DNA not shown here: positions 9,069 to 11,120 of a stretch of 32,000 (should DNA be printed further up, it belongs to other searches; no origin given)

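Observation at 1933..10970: Accessory type II FAS/PKS-like cluster: DH-KR-ACP-DH | KS(CLF-like)-KS-hydrolase-exported protein-GH3 ligase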

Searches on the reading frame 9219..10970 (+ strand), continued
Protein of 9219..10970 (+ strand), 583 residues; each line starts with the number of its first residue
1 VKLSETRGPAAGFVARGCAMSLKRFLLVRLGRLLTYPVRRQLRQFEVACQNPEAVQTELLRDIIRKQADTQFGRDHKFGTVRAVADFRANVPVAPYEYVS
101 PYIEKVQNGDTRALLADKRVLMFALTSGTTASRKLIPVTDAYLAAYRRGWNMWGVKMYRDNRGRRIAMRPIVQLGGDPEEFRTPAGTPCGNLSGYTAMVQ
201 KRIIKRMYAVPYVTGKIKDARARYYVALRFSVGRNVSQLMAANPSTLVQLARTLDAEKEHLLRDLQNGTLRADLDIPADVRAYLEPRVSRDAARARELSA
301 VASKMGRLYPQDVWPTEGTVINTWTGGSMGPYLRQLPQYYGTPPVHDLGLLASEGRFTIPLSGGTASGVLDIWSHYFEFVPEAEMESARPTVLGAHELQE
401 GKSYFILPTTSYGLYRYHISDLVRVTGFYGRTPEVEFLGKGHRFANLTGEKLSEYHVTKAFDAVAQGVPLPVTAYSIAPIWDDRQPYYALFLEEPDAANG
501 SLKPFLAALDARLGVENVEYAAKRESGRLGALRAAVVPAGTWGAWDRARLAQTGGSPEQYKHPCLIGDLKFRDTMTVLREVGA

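Call 80: search_protein_families(library=ncbifam, proteins=[L164:15549-16784:+, L167:15588-16739:+, L164:16777-17655:+, L165:13404-14237:+, L165:11741-12592:+, L167:11757-12896:+, L167:3895-5199:+, L167:1992-3089:+, L164:11926-13407:+], max_evalue=0.00001)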
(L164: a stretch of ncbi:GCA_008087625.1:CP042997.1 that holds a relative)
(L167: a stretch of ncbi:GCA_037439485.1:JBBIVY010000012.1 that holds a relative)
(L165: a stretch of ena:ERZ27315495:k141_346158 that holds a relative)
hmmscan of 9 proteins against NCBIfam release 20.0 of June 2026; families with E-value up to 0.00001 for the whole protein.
L164:15549-16784:+ (411 aa): 14 families
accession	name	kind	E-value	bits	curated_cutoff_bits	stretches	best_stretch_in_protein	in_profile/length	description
TIGR02534.1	mucon_cyclo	subfamily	4.5e-39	134.5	334.95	1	29-401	9-365/368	muconate/chloromuconate family cycloisomerase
NF041118.1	A_G_epim_Thtga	equivalog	1.4e-23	83.6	500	1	21-335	3-295/341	L-Ala-D/L-Glu epimerase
NF042940.1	racemase_DgcA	equivalog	2.5e-22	79.5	400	1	31-335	8-275/323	N-acetyl-D-Glu racemase DgcA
NF040866.1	AraD_Arch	equivalog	2e-18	66.5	650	1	126-399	103-367/372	arabinonate dehydratase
TIGR01928.1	menC_lowGC_arch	equivalog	3.1e-18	65.9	200.65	1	28-329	2-281/325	o-succinylbenzoate synthase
NF040790.2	glucon_galact_dh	equivalog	3.5e-17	62.3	750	1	41-408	17-376/390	bifunctional D-gluconate/D-galactonate dehydratase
NF002782.0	PRK02901.1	equivalog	3.4e-16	59.1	288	1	188-328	98-238/328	o-succinylbenzoate synthase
NF047820.1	TalGalacDh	equivalog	1e-15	57.5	500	1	119-363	101-337/371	L-talarate/galactarate dehydratase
NF043002.1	HProlDhtase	equivalog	1.3e-15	57.1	500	1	20-324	2-287/366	cis-3-hydroxy-L-proline dehydratase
NF011708.0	PRK15129.1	equivalog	4.7e-15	55.4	343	1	202-340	152-285/321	L-Ala-D/L-Glu epimerase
TIGR01927.1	menC_gam_Gplu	equivalog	9.5e-13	48.1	130.55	1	190-325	122-259/307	o-succinylbenzoate synthase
NF002739.0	PRK02714.1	equivalog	3.7e-10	39.8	259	1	192-308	133-253/320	o-succinylbenzoate synthase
NF010624.0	PRK14017.1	equivalog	4.2e-10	39.3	311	1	130-405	86-364/382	galactonate dehydratase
NF043051.1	ManoateDhtManD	equivalog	1.6e-06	27.2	550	0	222-402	206-384/403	D-mannonate dehydratase ManD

L167:15588-16739:+ (383 aa): 15 families
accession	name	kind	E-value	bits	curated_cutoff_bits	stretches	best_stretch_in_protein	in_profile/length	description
TIGR02534.1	mucon_cyclo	subfamily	2.2e-37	129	334.95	1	4-376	2-366/368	muconate/chloromuconate family cycloisomerase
NF042940.1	racemase_DgcA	equivalog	3.4e-23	82.4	400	1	7-307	2-273/323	N-acetyl-D-Glu racemase DgcA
TIGR01928.1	menC_lowGC_arch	equivalog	4.4e-21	75.3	200.65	1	10-312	2-289/325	o-succinylbenzoate synthase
NF041118.1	A_G_epim_Thtga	equivalog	1.8e-20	73.3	500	1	1-310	1-296/341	L-Ala-D/L-Glu epimerase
NF043002.1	HProlDhtase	equivalog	2.9e-19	69.2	500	1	1-371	1-358/366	cis-3-hydroxy-L-proline dehydratase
NF047820.1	TalGalacDh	equivalog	1.4e-17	63.7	500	1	3-381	4-369/371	L-talarate/galactarate dehydratase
NF011708.0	PRK15129.1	equivalog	1.7e-16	60.2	343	1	13-315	11-286/321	L-Ala-D/L-Glu epimerase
NF040790.2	glucon_galact_dh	equivalog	2.4e-15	56.3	750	1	182-382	178-376/390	bifunctional D-gluconate/D-galactonate dehydratase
NF002782.0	PRK02901.1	equivalog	9.4e-15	54.4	288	1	163-303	99-239/328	o-succinylbenzoate synthase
TIGR01927.1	menC_gam_Gplu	equivalog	1.2e-14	54.4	130.55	1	10-271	2-229/307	o-succinylbenzoate synthase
NF040866.1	AraD_Arch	equivalog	1.2e-14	54.2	650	1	162-374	159-368/372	arabinonate dehydratase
NF010624.0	PRK14017.1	equivalog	2.2e-13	50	311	1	179-374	161-359/382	galactonate dehydratase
NF002739.0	PRK02714.1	equivalog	2.8e-13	50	259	1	165-265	132-236/320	o-succinylbenzoate synthase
NF043051.1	ManoateDhtManD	equivalog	3.7e-10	39.2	550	1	185-371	195-379/403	D-mannonate dehydratase ManD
NF011654.0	PRK15072.1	subfamily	2.6e-07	29.9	430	1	185-369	196-378/404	D-galactonate dehydratase family protein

L164:16777-17655:+ (292 aa): 1 family
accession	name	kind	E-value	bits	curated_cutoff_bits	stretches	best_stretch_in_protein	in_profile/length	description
NF051487.1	bifunc_PcaCD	exception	8.8e-06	25.1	430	0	13-141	145-268/413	bifunctional 4-carboxymuconolactone decarboxylase/3-oxoadipate enol-lactonase PcaCD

L165:13404-14237:+ (277 aa): 11 families
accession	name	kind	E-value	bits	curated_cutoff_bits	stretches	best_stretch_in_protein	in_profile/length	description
NF050089.1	i_nPHAscl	equivalog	3.1e-11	42.9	300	1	7-129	2-116/288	intracellular short-chain-length polyhydroxyalkanoate depolymerase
NF041759.1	mac_hydro_EstT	equivalog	2.2e-10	40.2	450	1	19-142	17-138/278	macrolide hydrolase EstT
TIGR01250.1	pro_imino_pep_2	subfamily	5.8e-10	39.2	167.65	1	5-130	5-129/288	proline iminopeptidase-family hydrolase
NF052543.1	PhlpBipLPA4030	equivalog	2.5e-08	33.5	450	1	10-153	55-198/312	phospholipase BipL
NF045948.1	ProImpepThrmp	equivalog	2.6e-08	33.7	500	1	11-133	11-130/291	proline iminopeptidase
NF033124.1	estX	equivalog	5.5e-08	32.3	600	1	23-129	22-126/280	macrolide esterase EstX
NF052610.1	macro_16_ester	equivalog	2e-07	30.6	420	1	22-131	21-128/281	alpha/beta fold macrolide esterase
TIGR03695.1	menH_SHCHC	equivalog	2.6e-07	30.3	208.55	1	26-134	3-110/252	2-succinyl-6-hydroxy-2,4-cyclohexadiene-1-carboxylate synthase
NF045945.1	ProImpepLactob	equivalog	9.2e-07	28.6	400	1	10-129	11-130/293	proline iminopeptidase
NF008019.0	PRK10749.1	equivalog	1.1e-06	27.9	362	0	191-274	239-329/335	lysophospholipase L2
NF011457.0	PRK14875.1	equivalog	3.3e-06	26.3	307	1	25-136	132-238/372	acetoin dehydrogenase dihydrolipoyllysine-residue acetyltransferase subunit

L165:11741-12592:+ (283 aa): 0 families

L167:11757-12896:+ (379 aa): 6 families
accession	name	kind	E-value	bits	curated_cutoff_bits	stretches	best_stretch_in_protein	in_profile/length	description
TIGR04543.1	ketoArg_3Met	equivalog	1.2e-27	96.9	425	1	25-252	7-232/336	2-ketoarginine methyltransferase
NF050150.1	RiPP_MTase_ApyS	equivalog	3e-24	85.8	400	1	26-263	5-238/323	RiPP biosynthesis methyltransferase ApyS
TIGR03534.1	RF_mod_PrmC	equivalog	2.7e-07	30.3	199.1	1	163-231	83-150/253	peptide chain release factor N(5)-glutamine methyltransferase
NF043040.1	corrin_prot_MT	hypoth_equivalog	3.6e-07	29.8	180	1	169-252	42-122/216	corrinoid protein-associated methyltransferase CpaM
TIGR00536.1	hemK_fam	subfamily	2.7e-06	26.6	115.5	1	160-230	106-176/286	HemK family protein methyltransferase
TIGR03533.1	L3_gln_methyl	equivalog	8.6e-06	25.3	229.7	0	161-230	114-183/284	50S ribosomal protein L3 N(5)-glutamine methyltransferase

L167:3895-5199:+ (434 aa): 13 families
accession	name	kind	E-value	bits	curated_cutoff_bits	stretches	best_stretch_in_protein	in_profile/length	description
TIGR03471.1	HpnJ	equivalog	1.1e-24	87.2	577.6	1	165-396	200-437/472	hopanoid biosynthesis associated radical SAM protein HpnJ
TIGR04013.1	B12_SAM_MJ_1487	hypoth_equivalog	1.8e-24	86.3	251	1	48-204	33-193/382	TIGR04013 family B12-binding domain/radical SAM domain-containing protein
TIGR02026.1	BchE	equivalog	4.8e-23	81.8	481.35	1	165-414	197-449/497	magnesium-protoporphyrin IX monomethyl ester anaerobic oxidative cyclase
NF050148.1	rSAM_ApyD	equivalog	1.9e-20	72.8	750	1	88-348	106-392/645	RiPP biosynthesis radical SAM protein ApyD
TIGR04367.1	HpnR_B12_rSAM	equivalog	6.8e-20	71.1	650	1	165-375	189-396/490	hopanoid C-3 methylase HpnR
TIGR04014.1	B12_SAM_MJ_0865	equivalog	1.1e-17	64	360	1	165-346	163-355/434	methyl-coenzyme M reductase glutamine C-methyltransferase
TIGR04072.2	rSAM_ladder_B12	equivalog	4.1e-17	62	360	1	75-283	87-306/443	lipid biosynthesis B12-binding/radical SAM protein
TIGR04295.1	B12_rSAM_oligo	hypoth_equivalog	6e-17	61.4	400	1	165-352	203-387/422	TIGR04295 family B12-binding domain-containing radical SAM protein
TIGR04479.1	bcpD_PhpK_rSAM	subfamily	1.1e-16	60.3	600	1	165-327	244-409/504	PhpK family radical SAM P-methyltransferase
NF038361.1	rSAM_Sden_1168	equivalog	1e-13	50.7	575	1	164-350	284-474/560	Sden_1168 family B12-binding radical SAM P-methyltransferase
NF033070.1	rSAM_AprD4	equivalog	1.5e-09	37.3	500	1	138-346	166-387/456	AprD4 family radical SAM diol-dehydratase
TIGR03975.1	rSAM_ocin_1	subfamily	1.7e-08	33.4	281.85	1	161-322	260-425/606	RiPP maturation radical SAM C-methyltransferase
TIGR04385.1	B12_rSAM_cofa1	equivalog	5.1e-06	26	450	0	162-323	195-360/438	B12 lower ligand biosynthesis radical SAM protein BzaD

L167:1992-3089:+ (365 aa): 90 families (the best 25 are shown)
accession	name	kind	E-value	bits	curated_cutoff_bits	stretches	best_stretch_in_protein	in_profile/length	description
NF005817.0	PRK07683.1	equivalog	3.6e-86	289.3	575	1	4-363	5-379/387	aminotransferase A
NF041364.1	GntC_guanitoxin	equivalog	5.2e-84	282.2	415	1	30-361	1-353/356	guanitoxin biosynthesis PLP-dependent (S)-gamma-hydroxy-L-arginine cyclodehydratase GntC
NF005816.0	PRK07682.1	equivalog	7.3e-83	278.3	620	1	3-359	5-377/390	aminotransferase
NF041091.1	asp_aminotase_Arch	equivalog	1.2e-82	277.7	550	1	21-362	21-372/376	aspartate aminotransferase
NF004770.0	PRK06108.1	subfamily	2.4e-73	247.3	422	1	2-362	11-389/396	pyridoxal phosphate-dependent aminotransferase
NF005588.0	PRK07309.1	equivalog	2.6e-72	243.9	576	1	3-361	6-382/391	pyridoxal phosphate-dependent aminotransferase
NF004769.0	PRK06107.1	equivalog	5e-71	239.6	617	1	14-361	20-394/402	aspartate transaminase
NF006514.0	PRK08960.1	equivalog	5.1e-69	232.9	554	1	16-361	21-381/388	pyridoxal phosphate-dependent aminotransferase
NF005305.0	PRK06836.1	equivalog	4.9e-68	230.2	376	1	12-364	13-390/396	pyridoxal phosphate-dependent aminotransferase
NF006229.0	PRK08361.1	equivalog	8.1e-65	219.3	624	1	4-360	10-383/391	aspartate aminotransferase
NF005601.0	PRK07337.1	equivalog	3.7e-63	214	496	1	3-364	7-391/394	pyridoxal phosphate-dependent aminotransferase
NF004975.0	PRK06348.1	equivalog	2e-62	211.4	549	1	3-362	5-380/384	pyridoxal phosphate-dependent aminotransferase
NF006569.0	PRK09082.1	subfamily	2.9e-61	207.7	420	1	20-363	24-385/386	methionine aminotransferase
NF006230.0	PRK08363.1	equivalog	1.8e-60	204.8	534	1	2-361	2-388/398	alanine aminotransferase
NF004621.0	PRK05957.1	equivalog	1.6e-59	201.6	498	1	2-361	2-379/389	pyridoxal phosphate-dependent aminotransferase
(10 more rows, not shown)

L164:11926-13407:+ (493 aa): 0 families

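Call 85: search_protein_families(library=pfam, proteins=[P0241, P0232, P0203, P0250, P0235, P0168, P0124, P0141, P0167, P0225], max_evalue=0.001)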
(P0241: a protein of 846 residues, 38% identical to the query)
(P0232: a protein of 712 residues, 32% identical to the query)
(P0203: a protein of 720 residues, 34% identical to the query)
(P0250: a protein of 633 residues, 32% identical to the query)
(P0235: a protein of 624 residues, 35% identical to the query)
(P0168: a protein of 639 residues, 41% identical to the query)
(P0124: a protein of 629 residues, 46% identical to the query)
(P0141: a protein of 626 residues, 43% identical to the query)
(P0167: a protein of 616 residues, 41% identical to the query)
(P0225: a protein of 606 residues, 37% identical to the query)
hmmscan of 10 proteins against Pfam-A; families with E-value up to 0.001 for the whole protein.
P0241 (846 aa): 5 families
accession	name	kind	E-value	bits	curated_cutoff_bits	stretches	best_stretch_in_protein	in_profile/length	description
PF03321.19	GH3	-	6.8e-48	163.9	23.6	1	315-602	3-297/304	GH3 family N-terminal domain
PF04116.19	FA_hydroxylase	-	2.1e-28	99.8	31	1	126-259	2-132/132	Fatty acid hydroxylase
PF23571.1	GH3_M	-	4.1e-18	65.7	23.6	1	636-705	4-75/75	GH3 family central domain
PF23572.1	GH3_C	-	4.1e-11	44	23.6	1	740-824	22-115/119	GH3 family C-terminal domain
PF25591.1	LRV_2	-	0.00058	20.2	27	0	483-517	6-40/61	Leucine Rich Repeat Variant domain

P0232 (712 aa): 4 families
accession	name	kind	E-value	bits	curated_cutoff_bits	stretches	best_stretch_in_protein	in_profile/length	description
PF03321.19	GH3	-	6.9e-74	249.2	23.6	1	175-473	3-304/304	GH3 family N-terminal domain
PF09835.14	DUF2062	-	8.8e-25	87.8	27.4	1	12-155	2-142/147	Uncharacterized protein conserved in bacteria (DUF2062)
PF23571.1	GH3_M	-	1.1e-22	80.4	23.6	1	497-568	2-75/75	GH3 family central domain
PF23572.1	GH3_C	-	8.8e-18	65.5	23.6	1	584-697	2-118/119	GH3 family C-terminal domain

P0203 (720 aa): 4 families
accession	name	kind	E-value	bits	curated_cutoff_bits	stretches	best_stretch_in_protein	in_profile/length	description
PF03321.19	GH3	-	2.4e-68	231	23.6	1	17-317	2-303/304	GH3 family N-terminal domain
PF23571.1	GH3_M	-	4.9e-19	68.6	23.6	1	342-413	2-75/75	GH3 family central domain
PF23572.1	GH3_C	-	5e-16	59.9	23.6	1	445-542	20-118/119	GH3 family C-terminal domain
PF00027.35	cNMP_binding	-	7.4e-07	29.5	27.5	1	597-686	1-89/89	Cyclic nucleotide-binding domain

P0250 (633 aa): 3 families
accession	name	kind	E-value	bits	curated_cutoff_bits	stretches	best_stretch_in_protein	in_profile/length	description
PF03321.19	GH3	-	1.5e-69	235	23.6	1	113-398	16-302/304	GH3 family N-terminal domain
PF23571.1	GH3_M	-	8.5e-19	67.9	23.6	1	425-497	2-75/75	GH3 family central domain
PF23572.1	GH3_C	-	3e-18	67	23.6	1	513-623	2-117/119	GH3 family C-terminal domain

P0235 (624 aa): 3 families
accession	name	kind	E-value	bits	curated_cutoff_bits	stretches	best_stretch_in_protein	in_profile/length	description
PF03321.19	GH3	-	5.6e-74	249.5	23.6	1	83-384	3-304/304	GH3 family N-terminal domain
PF23572.1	GH3_C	-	6.8e-19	69.1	23.6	1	494-607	1-118/119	GH3 family C-terminal domain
PF23571.1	GH3_M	-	9.4e-18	64.5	23.6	1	409-479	3-75/75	GH3 family central domain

P0168 (639 aa): 3 families
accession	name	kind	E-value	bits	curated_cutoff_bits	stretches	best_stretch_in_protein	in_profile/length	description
PF03321.19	GH3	-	8.2e-39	134.1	23.6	1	63-385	3-301/304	GH3 family N-terminal domain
PF23572.1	GH3_C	-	3.3e-16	60.5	23.6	1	514-620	3-115/119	GH3 family C-terminal domain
PF23571.1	GH3_M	-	1.4e-14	54.3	23.6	1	413-473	3-65/75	GH3 family central domain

P0124 (629 aa): 3 families
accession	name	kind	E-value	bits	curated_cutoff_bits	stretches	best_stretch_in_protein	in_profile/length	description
PF03321.19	GH3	-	2.6e-65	221.1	23.6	1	23-331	2-303/304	GH3 family N-terminal domain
PF23571.1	GH3_M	-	2.5e-20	72.8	23.6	1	362-427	8-75/75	GH3 family central domain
PF23572.1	GH3_C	-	2.8e-18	67.2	23.6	1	546-611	53-117/119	GH3 family C-terminal domain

P0141 (626 aa): 3 families
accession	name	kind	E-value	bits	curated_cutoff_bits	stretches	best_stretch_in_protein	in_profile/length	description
PF03321.19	GH3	-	3.3e-58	197.7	23.6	1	63-363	3-304/304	GH3 family N-terminal domain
PF23571.1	GH3_M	-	2.5e-22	79.2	23.6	1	390-458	5-75/75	GH3 family central domain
PF23572.1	GH3_C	-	6.9e-14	53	23.6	1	474-586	2-117/119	GH3 family C-terminal domain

P0167 (616 aa): 3 families
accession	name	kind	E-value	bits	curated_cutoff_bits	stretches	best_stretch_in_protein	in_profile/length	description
PF03321.19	GH3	-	2.2e-49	168.8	23.6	1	34-262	2-232/304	GH3 family N-terminal domain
PF23571.1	GH3_M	-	1.3e-20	73.7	23.6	1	385-448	6-75/75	GH3 family central domain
PF23572.1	GH3_C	-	2.4e-12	48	23.6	1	501-599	22-116/119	GH3 family C-terminal domain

P0225 (606 aa): 3 families
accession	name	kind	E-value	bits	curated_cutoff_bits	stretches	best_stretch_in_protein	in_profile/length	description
PF03321.19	GH3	-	1.2e-63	215.6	23.6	1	66-362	4-302/304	GH3 family N-terminal domain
PF23571.1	GH3_M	-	1.9e-20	73.1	23.6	1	391-459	4-74/75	GH3 family central domain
PF23572.1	GH3_C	-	4.6e-18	66.4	23.6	1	475-587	1-116/119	GH3 family C-terminal domain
